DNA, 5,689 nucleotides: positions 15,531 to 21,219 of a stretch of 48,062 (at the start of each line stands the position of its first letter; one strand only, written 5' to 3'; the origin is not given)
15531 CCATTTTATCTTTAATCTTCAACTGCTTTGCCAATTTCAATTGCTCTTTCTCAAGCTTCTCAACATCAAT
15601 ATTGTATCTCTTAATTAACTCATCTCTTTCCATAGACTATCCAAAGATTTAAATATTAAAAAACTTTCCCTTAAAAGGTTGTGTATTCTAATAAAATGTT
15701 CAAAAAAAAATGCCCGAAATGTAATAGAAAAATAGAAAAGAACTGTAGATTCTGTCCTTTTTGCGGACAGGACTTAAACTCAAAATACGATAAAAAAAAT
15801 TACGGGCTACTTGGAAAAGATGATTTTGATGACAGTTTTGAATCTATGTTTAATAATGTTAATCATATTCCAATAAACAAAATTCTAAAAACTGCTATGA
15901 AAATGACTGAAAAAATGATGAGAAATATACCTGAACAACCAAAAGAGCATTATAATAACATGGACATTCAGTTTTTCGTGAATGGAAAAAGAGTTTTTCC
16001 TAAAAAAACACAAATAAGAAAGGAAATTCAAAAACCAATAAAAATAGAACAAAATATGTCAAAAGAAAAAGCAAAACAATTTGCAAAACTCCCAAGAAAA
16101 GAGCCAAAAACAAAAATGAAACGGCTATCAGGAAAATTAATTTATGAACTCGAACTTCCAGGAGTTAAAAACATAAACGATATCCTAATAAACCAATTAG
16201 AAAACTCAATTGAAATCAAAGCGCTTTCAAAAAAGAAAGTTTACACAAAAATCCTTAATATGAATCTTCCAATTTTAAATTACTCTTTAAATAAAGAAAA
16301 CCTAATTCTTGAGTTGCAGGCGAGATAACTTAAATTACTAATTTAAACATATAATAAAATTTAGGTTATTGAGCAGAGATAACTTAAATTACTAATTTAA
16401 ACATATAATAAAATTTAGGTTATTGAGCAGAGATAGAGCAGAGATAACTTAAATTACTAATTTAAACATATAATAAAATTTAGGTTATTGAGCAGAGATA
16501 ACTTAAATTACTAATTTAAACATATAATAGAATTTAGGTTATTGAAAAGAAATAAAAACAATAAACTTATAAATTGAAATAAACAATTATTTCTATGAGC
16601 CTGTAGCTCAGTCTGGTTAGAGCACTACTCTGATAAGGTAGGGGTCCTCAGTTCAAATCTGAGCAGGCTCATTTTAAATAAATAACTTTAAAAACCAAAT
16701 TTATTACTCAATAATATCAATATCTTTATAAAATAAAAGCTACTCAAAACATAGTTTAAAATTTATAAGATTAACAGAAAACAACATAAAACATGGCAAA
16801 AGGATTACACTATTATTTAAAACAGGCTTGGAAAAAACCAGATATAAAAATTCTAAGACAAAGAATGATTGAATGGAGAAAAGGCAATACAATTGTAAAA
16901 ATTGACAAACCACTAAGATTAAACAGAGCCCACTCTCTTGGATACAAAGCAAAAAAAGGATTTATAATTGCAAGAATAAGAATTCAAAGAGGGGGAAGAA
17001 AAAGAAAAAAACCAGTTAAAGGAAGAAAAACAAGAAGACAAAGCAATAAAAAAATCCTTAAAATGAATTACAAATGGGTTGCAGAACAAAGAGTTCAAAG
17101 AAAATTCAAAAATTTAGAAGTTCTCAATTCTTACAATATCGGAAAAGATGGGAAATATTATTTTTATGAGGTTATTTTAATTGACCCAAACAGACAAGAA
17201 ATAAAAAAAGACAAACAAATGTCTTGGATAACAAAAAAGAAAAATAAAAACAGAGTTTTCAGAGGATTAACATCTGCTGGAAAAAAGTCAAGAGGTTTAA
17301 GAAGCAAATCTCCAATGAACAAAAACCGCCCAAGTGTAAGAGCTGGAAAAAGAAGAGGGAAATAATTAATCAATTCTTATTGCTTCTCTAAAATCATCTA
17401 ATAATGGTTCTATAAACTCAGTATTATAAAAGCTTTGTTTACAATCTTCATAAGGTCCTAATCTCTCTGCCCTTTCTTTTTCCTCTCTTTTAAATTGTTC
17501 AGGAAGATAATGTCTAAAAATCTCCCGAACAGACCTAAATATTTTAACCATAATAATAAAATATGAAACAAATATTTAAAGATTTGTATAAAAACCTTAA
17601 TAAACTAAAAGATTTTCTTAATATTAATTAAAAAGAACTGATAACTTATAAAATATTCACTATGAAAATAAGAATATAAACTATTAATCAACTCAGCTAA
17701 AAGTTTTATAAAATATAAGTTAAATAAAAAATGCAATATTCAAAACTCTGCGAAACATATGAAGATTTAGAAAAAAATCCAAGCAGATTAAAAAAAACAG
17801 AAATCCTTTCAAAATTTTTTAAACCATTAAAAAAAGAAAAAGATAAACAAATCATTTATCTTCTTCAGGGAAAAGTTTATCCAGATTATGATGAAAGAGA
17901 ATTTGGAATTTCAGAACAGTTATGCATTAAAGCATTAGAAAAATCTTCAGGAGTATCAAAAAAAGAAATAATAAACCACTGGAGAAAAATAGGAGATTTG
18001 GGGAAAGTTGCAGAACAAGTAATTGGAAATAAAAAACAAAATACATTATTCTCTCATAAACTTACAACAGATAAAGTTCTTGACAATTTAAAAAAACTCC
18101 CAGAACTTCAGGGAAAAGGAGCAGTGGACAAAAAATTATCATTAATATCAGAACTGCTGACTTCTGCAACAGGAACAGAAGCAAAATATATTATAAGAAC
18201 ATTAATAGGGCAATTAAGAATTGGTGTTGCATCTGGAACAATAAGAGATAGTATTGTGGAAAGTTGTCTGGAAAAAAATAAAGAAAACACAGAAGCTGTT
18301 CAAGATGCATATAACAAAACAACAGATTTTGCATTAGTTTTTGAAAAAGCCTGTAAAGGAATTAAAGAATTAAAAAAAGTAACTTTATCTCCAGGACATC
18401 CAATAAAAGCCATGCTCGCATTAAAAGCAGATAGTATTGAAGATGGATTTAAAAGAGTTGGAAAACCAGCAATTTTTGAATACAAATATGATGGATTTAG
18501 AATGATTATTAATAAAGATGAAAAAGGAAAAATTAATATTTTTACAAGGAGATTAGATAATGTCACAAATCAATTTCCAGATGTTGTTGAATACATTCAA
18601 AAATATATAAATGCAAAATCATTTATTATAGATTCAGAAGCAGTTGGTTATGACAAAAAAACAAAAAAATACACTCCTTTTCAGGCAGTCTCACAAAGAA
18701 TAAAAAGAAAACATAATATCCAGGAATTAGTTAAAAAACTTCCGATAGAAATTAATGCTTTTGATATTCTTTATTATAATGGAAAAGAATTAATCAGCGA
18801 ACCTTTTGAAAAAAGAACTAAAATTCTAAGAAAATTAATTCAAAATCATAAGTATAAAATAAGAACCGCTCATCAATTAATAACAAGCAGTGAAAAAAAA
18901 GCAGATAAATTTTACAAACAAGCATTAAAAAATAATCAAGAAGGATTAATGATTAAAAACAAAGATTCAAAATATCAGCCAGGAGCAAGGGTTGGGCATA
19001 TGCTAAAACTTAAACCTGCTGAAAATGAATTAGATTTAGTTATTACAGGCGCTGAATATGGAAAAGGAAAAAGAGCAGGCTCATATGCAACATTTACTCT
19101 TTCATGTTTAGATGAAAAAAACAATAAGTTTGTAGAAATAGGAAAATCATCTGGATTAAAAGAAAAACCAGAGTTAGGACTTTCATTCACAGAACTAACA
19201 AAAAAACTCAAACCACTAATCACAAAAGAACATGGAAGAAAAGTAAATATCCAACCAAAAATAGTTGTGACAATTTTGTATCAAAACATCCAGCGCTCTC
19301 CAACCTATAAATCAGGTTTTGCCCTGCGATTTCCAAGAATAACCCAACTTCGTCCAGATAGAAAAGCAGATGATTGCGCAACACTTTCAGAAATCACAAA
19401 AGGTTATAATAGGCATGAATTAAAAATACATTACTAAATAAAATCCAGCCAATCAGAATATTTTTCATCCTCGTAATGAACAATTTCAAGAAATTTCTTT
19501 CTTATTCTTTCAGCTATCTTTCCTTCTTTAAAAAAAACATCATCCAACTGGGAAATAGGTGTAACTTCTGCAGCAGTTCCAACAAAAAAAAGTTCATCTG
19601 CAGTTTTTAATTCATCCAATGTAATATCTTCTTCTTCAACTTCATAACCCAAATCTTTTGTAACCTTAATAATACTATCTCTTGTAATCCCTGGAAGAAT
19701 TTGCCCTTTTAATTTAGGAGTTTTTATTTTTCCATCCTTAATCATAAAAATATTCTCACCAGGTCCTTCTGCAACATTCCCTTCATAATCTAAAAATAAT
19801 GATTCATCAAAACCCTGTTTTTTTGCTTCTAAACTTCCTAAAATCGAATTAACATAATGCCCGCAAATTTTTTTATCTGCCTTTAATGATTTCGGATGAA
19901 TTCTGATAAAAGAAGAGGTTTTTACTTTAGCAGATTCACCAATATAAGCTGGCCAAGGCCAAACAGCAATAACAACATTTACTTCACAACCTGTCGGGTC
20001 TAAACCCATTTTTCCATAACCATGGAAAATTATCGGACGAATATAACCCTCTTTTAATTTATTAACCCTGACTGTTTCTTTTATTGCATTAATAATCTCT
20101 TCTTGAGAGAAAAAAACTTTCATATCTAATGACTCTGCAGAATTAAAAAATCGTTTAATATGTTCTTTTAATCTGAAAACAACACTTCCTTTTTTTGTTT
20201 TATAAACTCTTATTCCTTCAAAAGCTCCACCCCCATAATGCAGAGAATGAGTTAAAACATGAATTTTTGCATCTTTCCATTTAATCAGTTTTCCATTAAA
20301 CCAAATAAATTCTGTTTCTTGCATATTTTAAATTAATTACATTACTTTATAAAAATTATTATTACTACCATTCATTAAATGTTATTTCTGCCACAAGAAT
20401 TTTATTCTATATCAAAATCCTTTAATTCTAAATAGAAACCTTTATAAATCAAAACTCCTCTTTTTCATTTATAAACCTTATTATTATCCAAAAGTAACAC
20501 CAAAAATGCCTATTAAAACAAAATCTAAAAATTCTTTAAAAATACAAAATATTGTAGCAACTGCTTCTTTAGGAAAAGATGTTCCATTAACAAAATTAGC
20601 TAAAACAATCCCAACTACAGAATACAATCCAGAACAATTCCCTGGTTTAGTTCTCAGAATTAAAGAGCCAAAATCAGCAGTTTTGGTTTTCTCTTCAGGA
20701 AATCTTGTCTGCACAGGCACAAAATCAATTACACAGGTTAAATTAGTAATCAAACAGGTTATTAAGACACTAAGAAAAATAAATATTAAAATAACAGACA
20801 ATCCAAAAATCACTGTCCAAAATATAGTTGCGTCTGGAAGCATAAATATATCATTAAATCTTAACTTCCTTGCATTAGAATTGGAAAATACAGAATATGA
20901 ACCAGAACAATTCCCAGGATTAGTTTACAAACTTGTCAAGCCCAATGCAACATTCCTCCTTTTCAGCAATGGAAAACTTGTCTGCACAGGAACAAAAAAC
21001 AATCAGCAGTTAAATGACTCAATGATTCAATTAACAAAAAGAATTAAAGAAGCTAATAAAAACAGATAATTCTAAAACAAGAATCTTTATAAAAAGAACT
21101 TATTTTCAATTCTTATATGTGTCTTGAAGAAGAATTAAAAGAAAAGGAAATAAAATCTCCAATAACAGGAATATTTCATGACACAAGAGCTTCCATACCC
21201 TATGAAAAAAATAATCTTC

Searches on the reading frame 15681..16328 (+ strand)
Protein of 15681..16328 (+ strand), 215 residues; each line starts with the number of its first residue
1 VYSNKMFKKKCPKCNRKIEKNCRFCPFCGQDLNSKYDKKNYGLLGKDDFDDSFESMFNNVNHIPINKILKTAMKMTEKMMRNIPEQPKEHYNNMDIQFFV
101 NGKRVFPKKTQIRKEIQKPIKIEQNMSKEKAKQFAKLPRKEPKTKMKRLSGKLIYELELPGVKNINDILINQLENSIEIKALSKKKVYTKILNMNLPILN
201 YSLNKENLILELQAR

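Call 47: search_protein_families(library=pfam, proteins=[window:15681-16328:+], max_evalue=0.001)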
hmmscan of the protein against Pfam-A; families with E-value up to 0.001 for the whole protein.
window:15681-16328:+ (215 aa): 3 families
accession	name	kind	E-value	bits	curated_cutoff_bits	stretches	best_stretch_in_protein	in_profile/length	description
PF13240.11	Zn_Ribbon_1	-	2.8e-05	24.2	25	1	10-32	1-23/23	zinc-ribbon domain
PF24460.1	DUF7575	-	0.00022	21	28.5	1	10-32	5-27/28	Domain of unknown function (DUF7575)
PF10571.15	UPF0547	-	0.00025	21.6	29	1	9-29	1-21/26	Uncharacterised protein family UPF0547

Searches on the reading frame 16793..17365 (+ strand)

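Call 47: search_protein_families(library=pfam, proteins=[window:16793-17365:+], max_evalue=0.001)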
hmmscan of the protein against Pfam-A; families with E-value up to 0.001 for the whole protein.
window:16793-17365:+ (190 aa): 1 family
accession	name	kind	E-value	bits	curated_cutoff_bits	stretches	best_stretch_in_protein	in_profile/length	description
PF00827.22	Ribosomal_L15e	-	1.7e-63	214.2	27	1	6-184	3-190/191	Ribosomal L15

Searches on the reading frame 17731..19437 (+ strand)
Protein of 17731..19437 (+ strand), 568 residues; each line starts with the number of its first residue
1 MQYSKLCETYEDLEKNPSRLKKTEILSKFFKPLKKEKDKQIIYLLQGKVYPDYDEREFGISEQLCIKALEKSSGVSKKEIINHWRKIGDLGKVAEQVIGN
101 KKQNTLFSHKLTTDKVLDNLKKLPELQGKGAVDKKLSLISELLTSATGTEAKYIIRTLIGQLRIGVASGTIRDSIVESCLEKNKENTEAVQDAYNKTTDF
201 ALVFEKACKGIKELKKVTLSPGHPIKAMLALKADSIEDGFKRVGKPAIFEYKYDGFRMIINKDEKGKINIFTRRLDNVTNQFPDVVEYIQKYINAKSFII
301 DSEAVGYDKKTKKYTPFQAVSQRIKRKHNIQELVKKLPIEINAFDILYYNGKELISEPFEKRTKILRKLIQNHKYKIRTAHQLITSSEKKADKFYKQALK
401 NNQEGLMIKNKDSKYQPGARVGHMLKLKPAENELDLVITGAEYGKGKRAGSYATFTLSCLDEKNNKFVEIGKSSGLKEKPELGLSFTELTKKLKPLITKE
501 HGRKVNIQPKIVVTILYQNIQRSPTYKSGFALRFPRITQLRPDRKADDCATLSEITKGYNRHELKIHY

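Call 47: search_protein_families(library=pfam, proteins=[window:17731-19437:+], max_evalue=0.001)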
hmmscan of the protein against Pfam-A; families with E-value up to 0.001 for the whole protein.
window:17731-19437:+ (568 aa): 4 families
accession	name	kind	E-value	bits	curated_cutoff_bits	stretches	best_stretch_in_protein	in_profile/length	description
PF01068.26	DNA_ligase_A_M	-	2.2e-57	194.5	26.2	1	228-428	2-204/204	ATP dependent DNA ligase domain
PF04675.19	DNA_ligase_A_N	-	4.8e-45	154.3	24.6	1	3-175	2-173/174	DNA ligase N terminus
PF04679.21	DNA_ligase_A_C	-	6.3e-08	33.4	27.5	1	449-544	2-94/94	ATP dependent DNA ligase C terminal region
PF01331.24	mRNA_cap_enzyme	-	0.00045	20.5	29.6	0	344-428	95-194/194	mRNA capping enzyme, catalytic domain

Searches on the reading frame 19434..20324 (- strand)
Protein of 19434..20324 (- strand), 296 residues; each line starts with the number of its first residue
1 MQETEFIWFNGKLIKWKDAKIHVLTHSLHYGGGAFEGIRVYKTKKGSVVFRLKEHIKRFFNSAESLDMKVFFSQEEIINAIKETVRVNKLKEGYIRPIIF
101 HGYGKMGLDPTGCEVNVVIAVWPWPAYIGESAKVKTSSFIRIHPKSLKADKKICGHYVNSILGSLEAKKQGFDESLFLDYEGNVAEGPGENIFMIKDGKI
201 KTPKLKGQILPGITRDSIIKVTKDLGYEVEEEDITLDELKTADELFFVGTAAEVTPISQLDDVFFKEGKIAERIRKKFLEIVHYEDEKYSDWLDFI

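Call 47: search_protein_families(library=pfam, proteins=[window:19434-20324:-], max_evalue=0.001)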
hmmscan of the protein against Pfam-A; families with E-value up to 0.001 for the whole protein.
window:19434-20324:- (296 aa): 1 family
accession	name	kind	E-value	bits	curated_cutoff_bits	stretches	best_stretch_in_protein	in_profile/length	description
PF01063.24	Aminotran_4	-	8.5e-55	186.5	28.5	1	33-259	1-222/223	Amino-transferase class IV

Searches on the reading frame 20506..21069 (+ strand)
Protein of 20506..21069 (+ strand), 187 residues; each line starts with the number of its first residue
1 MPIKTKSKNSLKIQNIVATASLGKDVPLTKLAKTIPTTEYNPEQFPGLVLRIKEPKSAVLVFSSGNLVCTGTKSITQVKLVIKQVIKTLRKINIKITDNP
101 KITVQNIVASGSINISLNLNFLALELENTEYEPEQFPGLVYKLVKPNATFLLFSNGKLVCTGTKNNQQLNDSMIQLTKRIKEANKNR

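Call 12: search_protein_families(library=pfam, proteins=[window:20506-21069:+], max_evalue=0.01)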
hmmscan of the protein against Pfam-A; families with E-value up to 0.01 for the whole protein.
window:20506-21069:+ (187 aa): 1 family
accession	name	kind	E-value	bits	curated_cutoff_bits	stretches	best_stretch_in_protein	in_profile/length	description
PF00352.27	TBP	-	1.8e-56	188.3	22.9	2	11-92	2-85/85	Transcription factor TFIID (or TATA-binding protein, TBP)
